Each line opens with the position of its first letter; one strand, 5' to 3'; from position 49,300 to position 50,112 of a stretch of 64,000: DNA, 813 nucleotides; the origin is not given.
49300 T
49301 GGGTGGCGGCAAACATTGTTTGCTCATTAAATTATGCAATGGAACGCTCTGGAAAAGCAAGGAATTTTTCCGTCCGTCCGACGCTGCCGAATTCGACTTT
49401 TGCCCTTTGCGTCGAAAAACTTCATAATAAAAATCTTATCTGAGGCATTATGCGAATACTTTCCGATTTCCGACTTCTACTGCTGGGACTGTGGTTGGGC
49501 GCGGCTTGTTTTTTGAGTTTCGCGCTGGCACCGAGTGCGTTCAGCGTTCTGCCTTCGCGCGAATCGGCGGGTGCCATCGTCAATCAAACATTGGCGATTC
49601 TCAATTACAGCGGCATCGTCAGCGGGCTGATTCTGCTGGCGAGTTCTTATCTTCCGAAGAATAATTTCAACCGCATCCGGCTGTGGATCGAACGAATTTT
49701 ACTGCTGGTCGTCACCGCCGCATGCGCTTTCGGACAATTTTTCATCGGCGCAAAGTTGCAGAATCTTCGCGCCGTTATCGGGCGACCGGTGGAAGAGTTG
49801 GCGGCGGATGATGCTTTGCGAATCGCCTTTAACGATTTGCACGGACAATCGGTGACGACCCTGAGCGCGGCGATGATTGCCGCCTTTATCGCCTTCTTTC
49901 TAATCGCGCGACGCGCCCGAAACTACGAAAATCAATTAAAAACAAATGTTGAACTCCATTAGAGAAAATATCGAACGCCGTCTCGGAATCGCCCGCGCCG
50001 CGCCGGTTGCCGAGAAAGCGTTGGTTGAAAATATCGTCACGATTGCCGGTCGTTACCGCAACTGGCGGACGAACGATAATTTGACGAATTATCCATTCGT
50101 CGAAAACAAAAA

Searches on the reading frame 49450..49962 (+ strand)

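Call 46: search_protein_families(library=pfam, proteins=[window:49450-49962:+], max_evalue=0.001)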
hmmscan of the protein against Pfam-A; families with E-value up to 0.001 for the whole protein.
window:49450-49962:+ (170 aa): 1 family
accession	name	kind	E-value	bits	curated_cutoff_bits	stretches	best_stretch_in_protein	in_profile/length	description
PF13664.11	DUF4149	-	1e-12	48.6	24.6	1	10-107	1-97/102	Domain of unknown function (DUF4149)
